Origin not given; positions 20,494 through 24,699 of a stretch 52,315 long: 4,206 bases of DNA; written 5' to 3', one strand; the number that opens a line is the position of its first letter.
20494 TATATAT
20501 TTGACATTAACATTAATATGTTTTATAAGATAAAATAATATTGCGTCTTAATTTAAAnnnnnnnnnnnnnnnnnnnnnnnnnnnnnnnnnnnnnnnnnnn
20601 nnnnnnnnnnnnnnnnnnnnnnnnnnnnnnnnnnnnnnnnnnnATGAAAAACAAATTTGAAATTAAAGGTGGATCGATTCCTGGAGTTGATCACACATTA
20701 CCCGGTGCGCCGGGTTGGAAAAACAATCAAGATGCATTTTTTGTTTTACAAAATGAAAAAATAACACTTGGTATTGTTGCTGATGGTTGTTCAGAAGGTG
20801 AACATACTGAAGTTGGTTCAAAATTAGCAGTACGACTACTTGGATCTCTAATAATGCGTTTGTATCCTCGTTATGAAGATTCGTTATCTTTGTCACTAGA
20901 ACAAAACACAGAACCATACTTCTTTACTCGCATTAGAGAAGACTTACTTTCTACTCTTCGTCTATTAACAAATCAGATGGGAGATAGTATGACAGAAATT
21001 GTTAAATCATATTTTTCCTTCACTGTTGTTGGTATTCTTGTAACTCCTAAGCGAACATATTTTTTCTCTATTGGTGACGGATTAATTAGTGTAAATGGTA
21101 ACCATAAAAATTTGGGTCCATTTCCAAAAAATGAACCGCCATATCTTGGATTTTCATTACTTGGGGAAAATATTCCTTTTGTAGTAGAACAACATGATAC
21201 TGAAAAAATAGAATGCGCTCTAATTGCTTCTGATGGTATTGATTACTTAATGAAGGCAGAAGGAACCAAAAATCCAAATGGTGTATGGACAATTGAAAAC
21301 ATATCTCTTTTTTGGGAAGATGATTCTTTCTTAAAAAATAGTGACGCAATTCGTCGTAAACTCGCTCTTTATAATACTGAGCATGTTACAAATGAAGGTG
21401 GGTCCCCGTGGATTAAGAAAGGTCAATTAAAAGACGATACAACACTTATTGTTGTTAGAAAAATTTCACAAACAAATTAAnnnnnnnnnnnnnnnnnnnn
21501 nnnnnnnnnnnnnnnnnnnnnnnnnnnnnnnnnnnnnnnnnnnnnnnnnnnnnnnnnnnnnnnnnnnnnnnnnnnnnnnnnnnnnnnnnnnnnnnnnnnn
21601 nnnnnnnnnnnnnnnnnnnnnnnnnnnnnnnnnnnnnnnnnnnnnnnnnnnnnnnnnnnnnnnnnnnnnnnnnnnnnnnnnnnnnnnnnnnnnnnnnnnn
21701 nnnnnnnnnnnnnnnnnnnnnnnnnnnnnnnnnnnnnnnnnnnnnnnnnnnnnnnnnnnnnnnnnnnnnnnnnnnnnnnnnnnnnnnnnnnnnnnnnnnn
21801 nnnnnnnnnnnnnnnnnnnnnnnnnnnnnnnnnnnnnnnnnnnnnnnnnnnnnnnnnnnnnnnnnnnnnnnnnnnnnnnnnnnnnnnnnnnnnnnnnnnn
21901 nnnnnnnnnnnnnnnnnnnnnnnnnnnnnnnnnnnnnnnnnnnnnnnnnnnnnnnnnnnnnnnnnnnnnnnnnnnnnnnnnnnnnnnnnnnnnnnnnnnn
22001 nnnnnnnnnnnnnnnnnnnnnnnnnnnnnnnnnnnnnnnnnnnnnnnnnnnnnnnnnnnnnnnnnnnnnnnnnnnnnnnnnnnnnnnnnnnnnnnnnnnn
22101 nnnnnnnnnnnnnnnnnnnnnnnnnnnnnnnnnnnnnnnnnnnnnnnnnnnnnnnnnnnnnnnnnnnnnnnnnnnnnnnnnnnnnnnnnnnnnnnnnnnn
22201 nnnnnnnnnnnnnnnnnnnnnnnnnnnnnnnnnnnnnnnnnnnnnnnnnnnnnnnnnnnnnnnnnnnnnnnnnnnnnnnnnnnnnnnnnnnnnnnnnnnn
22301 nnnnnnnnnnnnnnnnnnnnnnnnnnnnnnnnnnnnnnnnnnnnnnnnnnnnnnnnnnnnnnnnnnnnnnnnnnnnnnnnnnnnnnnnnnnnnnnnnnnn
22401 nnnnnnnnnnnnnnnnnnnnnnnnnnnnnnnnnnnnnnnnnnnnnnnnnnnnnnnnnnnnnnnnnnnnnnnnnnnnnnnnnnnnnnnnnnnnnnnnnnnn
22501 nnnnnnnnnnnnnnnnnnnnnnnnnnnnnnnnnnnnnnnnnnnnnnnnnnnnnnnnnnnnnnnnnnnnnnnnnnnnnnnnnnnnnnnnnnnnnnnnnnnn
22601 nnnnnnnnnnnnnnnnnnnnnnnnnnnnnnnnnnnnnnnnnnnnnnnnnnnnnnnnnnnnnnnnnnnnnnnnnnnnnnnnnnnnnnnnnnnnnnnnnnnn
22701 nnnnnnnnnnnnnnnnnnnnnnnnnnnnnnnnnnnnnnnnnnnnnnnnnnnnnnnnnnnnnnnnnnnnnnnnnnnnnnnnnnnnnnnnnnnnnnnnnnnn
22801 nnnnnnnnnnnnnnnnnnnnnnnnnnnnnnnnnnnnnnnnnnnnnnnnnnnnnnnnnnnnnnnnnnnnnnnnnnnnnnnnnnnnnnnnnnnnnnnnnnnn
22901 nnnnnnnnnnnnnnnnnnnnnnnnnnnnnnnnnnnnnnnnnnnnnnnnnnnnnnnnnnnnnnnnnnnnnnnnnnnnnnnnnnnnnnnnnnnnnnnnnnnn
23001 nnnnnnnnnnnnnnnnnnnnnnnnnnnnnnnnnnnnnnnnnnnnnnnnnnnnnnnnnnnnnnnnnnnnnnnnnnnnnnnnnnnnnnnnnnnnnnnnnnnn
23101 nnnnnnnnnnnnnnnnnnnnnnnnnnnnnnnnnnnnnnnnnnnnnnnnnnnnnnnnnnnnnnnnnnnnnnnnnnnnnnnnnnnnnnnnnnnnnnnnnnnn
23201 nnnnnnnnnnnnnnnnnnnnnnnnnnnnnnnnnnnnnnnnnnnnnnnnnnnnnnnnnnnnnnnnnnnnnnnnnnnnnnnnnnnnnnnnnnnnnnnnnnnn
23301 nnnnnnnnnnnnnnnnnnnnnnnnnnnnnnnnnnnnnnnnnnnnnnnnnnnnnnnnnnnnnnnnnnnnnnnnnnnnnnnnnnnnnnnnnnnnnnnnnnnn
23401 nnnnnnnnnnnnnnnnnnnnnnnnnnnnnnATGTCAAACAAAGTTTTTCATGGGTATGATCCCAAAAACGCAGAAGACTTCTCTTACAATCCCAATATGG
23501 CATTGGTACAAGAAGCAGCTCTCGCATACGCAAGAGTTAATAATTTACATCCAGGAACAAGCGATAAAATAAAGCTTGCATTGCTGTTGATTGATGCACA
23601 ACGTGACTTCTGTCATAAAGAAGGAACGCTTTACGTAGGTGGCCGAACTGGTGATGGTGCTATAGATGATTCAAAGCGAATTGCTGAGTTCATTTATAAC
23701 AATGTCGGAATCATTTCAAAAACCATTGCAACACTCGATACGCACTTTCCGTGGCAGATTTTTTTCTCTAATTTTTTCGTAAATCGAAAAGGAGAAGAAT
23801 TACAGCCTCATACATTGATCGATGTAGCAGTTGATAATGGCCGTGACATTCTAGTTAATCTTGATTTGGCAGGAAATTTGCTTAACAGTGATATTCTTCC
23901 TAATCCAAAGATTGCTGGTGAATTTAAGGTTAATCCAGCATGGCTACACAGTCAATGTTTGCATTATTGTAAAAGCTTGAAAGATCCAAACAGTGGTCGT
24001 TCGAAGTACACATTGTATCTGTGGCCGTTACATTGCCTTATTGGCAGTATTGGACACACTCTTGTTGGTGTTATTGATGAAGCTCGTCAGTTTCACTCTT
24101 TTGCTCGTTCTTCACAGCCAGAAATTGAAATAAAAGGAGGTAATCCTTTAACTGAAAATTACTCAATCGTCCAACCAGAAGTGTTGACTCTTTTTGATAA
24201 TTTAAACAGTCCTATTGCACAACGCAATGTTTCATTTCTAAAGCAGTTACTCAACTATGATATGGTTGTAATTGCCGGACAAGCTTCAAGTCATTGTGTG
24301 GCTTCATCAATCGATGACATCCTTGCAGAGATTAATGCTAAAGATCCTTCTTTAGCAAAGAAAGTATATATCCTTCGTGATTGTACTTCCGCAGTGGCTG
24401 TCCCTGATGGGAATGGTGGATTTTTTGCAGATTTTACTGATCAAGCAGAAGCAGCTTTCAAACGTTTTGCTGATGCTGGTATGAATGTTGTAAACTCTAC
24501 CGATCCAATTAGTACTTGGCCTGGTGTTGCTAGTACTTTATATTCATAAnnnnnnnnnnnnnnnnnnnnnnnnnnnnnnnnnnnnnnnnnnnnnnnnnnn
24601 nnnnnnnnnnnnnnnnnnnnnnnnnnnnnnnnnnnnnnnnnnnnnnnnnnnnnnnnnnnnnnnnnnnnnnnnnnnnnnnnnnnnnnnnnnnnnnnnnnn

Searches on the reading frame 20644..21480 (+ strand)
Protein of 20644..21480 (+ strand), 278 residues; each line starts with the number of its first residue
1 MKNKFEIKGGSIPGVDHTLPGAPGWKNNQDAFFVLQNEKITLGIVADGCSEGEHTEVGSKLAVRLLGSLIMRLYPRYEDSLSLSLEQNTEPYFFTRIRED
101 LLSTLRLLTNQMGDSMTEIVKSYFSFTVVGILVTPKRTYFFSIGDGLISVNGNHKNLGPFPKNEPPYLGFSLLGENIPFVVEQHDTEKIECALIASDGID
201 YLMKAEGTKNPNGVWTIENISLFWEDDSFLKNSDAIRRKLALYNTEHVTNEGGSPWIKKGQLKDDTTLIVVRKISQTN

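Call 21: search_protein_families(library=pfam, proteins=[window:20644-21480:+], max_evalue=5)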
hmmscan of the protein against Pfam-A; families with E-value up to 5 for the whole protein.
window:20644-21480:+ (278 aa): 2 families
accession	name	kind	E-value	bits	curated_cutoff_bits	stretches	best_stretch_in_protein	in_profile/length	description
PF13672.11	PP2C_2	-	9.4e-14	51.9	24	1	27-162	11-132/209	Protein phosphatase 2C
PF16151.10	DUF4859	-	0.079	13.3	22.6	0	185-219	34-68/120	Domain of unknown function (DUF4859)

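Call 22: search_protein_families(library=padloc, proteins=[window:20644-21480:+], max_evalue=0.01)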
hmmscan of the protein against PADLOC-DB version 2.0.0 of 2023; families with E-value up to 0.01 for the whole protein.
window:20644-21480:+ (278 aa): 2 families
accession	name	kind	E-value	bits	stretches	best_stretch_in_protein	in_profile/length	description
PDLC04519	PDC-M21C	-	0.0057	14.3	0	26-72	15-58/224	-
PDLC04518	PDC-M21C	-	0.0065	13.7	0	26-78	16-65/243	-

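Call 97: search_protein_families(library=ncbifam, proteins=[window:20644-21480:+], max_evalue=0.001)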
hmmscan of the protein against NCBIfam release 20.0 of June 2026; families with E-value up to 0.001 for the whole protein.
window:20644-21480:+ (278 aa): 1 family
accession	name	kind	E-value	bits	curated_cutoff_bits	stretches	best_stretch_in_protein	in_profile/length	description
NF033484.1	Stp1_PP2C_phos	equivalog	0.00012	21.7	230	1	26-72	9-56/232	Stp1/IreP family PP2C-type Ser/Thr phosphatase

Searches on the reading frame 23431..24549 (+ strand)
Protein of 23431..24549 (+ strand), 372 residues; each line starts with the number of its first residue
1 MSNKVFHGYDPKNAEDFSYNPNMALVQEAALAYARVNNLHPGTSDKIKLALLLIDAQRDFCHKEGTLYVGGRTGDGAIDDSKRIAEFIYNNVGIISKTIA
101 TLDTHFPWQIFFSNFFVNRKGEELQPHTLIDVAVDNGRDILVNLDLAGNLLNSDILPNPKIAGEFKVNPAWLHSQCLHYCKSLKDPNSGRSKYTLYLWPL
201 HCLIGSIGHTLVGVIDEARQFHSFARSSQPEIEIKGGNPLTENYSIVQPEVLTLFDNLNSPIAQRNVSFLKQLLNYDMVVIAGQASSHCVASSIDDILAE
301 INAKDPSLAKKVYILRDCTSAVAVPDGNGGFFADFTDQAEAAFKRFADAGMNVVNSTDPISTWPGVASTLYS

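Call 3: search_protein_families(library=pfam, proteins=[window:23431-24549:+], max_evalue=0.01)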
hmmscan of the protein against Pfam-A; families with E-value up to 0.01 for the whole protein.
window:23431-24549:+ (372 aa): 1 family
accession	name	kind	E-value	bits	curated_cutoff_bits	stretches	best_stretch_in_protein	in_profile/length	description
PF00857.26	Isochorismatase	-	0.0026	18.3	27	0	270-355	107-172/175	Isochorismatase domain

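Call 4: search_protein_families(library=ncbifam, proteins=[window:23431-24549:+], max_evalue=0.01)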
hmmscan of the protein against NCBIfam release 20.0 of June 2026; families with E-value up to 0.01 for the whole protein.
window:23431-24549:+ (372 aa): 1 family
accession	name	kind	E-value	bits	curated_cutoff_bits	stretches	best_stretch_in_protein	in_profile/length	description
NF008623.0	PRK11609.1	equivalog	2.4e-05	24.2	174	0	48-105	3-54/213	bifunctional nicotinamidase/pyrazinamidase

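Call 21: search_protein_families(library=pfam, proteins=[window:23431-24549:+], max_evalue=5)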
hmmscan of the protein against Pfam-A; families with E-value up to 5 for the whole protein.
window:23431-24549:+ (372 aa): 1 family
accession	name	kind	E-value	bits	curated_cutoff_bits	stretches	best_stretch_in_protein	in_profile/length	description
PF00857.26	Isochorismatase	-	0.0026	18.3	27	1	270-355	107-172/175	Isochorismatase domain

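Call 22: search_protein_families(library=padloc, proteins=[window:23431-24549:+], max_evalue=0.01)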
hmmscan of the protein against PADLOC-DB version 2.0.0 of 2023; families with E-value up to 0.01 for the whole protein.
window:23431-24549:+ (372 aa): 0 families

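Call 23: search_solved_structures(query=window:23431-24549:+, max_evalue=1, show_alignments=2)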
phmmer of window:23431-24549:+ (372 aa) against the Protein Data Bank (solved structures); distinct sequences matched with E-value up to 1: 1.
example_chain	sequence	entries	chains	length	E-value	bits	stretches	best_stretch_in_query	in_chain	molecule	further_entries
3pl1_A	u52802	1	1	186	0.68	12.1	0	50-82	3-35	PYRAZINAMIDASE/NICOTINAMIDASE PNCA (PZase)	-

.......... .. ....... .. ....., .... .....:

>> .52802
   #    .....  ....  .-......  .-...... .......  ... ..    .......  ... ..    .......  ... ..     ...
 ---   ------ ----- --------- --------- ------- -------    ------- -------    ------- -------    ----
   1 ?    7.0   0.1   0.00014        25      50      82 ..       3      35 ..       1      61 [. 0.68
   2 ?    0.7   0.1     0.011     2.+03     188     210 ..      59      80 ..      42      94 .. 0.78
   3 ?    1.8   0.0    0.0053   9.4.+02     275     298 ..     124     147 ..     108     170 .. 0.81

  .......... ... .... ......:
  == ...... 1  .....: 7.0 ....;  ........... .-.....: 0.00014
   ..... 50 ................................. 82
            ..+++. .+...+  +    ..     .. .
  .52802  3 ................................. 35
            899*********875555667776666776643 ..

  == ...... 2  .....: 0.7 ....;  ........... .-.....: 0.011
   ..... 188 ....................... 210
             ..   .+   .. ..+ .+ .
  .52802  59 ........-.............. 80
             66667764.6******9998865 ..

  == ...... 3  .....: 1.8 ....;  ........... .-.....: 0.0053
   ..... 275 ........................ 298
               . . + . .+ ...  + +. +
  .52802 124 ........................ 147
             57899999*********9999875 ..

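Call 39: search_protein_families(library=phrogs, proteins=[window:23431-24549:+], max_evalue=0.001)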
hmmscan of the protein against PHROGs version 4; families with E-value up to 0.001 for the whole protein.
window:23431-24549:+ (372 aa): 1 family
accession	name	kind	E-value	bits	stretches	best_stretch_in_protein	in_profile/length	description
phrog_19305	-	unknown function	8.2e-05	23.6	0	48-106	3-57/199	-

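Call 51: search_solved_structures(query=A5, max_evalue=1, show_alignments=1)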
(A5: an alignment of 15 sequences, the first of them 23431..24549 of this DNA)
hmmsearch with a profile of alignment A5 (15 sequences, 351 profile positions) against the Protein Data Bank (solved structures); distinct sequences matched with E-value up to 1: 3.
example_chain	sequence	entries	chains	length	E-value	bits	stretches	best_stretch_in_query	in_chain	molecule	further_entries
3pl1_A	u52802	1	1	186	0.034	16.5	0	53-82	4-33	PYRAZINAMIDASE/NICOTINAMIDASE PNCA (PZase)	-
3irv_A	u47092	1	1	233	0.34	13.2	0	50-72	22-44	CYSTEINE HYDROLASE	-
2wt9_A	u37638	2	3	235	1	11.6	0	258-280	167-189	NICOTINAMIDASE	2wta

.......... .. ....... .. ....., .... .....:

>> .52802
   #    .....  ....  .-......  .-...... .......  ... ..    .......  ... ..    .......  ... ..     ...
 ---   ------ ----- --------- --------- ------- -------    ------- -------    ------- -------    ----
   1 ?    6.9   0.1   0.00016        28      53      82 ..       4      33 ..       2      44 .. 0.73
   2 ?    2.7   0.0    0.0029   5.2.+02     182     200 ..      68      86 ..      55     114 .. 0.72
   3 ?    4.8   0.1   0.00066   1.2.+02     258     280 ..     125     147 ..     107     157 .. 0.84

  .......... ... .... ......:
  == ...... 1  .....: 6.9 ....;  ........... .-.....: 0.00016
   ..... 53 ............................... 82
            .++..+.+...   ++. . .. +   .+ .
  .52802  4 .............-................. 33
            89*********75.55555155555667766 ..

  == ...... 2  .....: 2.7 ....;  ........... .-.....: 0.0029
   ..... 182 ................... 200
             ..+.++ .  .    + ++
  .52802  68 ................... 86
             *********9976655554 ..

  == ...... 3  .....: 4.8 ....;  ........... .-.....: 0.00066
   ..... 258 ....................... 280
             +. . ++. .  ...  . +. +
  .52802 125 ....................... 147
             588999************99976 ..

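Call 94: search_protein_representatives(protein=window:23431-24549:+)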
Query: 372 residues. Proteins with E-value up to 0.001 (for the whole library): 1898; up to 1e-10: 1155; up to 1e-30: 187. The best 150 are listed.
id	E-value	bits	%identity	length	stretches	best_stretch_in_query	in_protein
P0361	1.1e-103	363.6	51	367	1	9-366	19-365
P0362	9.3e-98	344.0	53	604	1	10-366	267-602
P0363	1.1e-96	340.6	51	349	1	9-360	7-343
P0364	4.1e-94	332.0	48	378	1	9-366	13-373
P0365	2.6e-92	326.1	48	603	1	9-366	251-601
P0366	9.1e-92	324.3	51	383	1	9-370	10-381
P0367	7.2e-89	314.8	45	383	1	9-367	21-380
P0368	6.4e-88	311.7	47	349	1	9-365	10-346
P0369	1.8e-87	310.2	47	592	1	9-366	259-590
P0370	8.0e-85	301.5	47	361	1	9-366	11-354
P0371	2.0e-83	296.9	46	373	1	9-369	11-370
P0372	2.2e-83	296.8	44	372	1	8-366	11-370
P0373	1.3e-82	294.2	48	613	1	3-367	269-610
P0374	2.0e-82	293.6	47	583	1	14-367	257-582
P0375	2.5e-82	293.3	44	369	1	9-366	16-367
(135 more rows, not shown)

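Call 101: predict_structure(alignment_id=A10)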
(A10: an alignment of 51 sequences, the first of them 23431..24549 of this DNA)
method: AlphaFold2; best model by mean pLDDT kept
length: 372 residues; sequences in the alignment: 51
mean_pLDDT: 95.4   pTM: 0.93
mean pLDDT of the five models: 95.4, 95.1, 94.9, 94.9, 94.7
residues with pLDDT >= 90: 344; 70-90: 18; 50-70: 6; < 50: 4
segments of 3 or more residues with pLDDT < 50: 1-4
pLDDT, mean of each block of 10 residues (from residue 1): 62 98 97 97 98 99 97 97 98 98 98 98 98 98 97 98 97 98 89 93 98 98 98 97 97 88 94 98 98 97 98 98 94 96 98 98 89 66
secondary structure, 60 per line:
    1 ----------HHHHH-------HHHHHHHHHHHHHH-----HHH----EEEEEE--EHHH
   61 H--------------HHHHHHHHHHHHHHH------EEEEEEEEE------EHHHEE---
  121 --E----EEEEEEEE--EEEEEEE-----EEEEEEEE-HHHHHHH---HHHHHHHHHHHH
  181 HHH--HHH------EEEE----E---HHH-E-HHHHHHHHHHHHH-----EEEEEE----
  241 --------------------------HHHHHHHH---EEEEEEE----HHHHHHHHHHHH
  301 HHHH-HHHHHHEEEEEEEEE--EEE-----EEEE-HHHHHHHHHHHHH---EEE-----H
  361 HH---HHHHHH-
elements in order: H11-15 H23-36 E49-54 H58-61 H76-90 E97-105 E128-135 E138-144 E150-157 H159-165 H169-183 E195-198 H213-225 E231-236 H267-274 E278-284 H289-304 H306-311 E312-320 E323-325 E331-334 H336-348 E352-354 H366-371

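Call 103: fold_search(model_id=the predicted structure, library=pdb)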
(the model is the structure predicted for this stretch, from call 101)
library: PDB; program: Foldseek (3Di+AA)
matches with E <= 10: 695; with E <= 0.001: 95
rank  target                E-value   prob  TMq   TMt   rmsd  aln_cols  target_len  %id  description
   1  2wta                  4.2e-11  1.00  0.45  0.75   4.9       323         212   17  Acinetobacter baumanii nicotinamidase pyrazinamidease (released 2009-11-10)
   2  3v8e_A                2.4e-10  1.00  0.45  0.73   6.1       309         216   17  Crystal structure of the yeast nicotinamidase Pnc1p bound to the inhibitor nicotinaldehyde (released 2012-01-25)
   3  2h0r_A                3.1e-10  1.00  0.44  0.72   6.2       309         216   17  Structure of the Yeast Nicotinamidase Pnc1p (released 2007-03-27)
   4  2wt9_A                6.1e-10  1.00  0.45  0.77   5.2       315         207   18  Acinetobacter baumanii nicotinamidase pyrazinamidease (released 2009-11-10)
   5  9u8m                  2.0e-09  1.00  0.42  0.47  14.3       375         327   15  Drosophila melanogaster Nicotinamidase in Complex with Inhibitor CN2 (released 2025-09-03)
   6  2wt9_B                3.3e-09  1.00  0.44  0.76   5.6       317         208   17  Acinetobacter baumanii nicotinamidase pyrazinamidease (released 2009-11-10)
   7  3r2j_C                4.8e-08  1.00  0.40  0.72   5.8       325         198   17  Crystal Structure of PnC1 from L. infantum in complex with nicotinate (released 2011-08-24)
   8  1ilw                  5.4e-08  1.00  0.41  0.81   4.6       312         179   16  Crystal Structure of Pyrazinamidase/Nicotinamidase of Pyrococcus horikoshii (released 2001-12-12)
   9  3r2j_B                6.8e-08  1.00  0.40  0.70   6.0       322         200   15  Crystal Structure of PnC1 from L. infantum in complex with nicotinate (released 2011-08-24)
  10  3pl1                  4.4e-07  1.00  0.41  0.77   5.0       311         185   19  Determination of the crystal structure of the pyrazinamidase from M.tuberculosis : a structure-function analysis for pre (released 2011-01-12)
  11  3r2j_A                4.9e-07  1.00  0.41  0.73   5.4       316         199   16  Crystal Structure of PnC1 from L. infantum in complex with nicotinate (released 2011-08-24)
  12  5zn8_B                6.6e-07  1.00  0.40  0.77   6.5       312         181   12  Crystal structure of nicotinamidase PncA from Bacillus subtilis (released 2018-04-25)
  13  3o93_A                9.3e-07  1.00  0.41  0.76   5.4       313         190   14  High resolution crystal structures of Streptococcus pneumoniae nicotinamidase with trapped intermediates provide insig (released 2011-01-12)
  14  3o90_A                9.3e-07  1.00  0.40  0.75   6.5       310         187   14  High resolution crystal structures of Streptococcus pneumoniae nicotinamidase with trapped intermediates provide insig (released 2011-01-12)
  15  3o91_A                9.9e-07  1.00  0.40  0.75   6.7       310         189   14  High resolution crystal structures of Streptococcus pneumoniae nicotinamidase with trapped intermediates provide insig (released 2011-01-12)
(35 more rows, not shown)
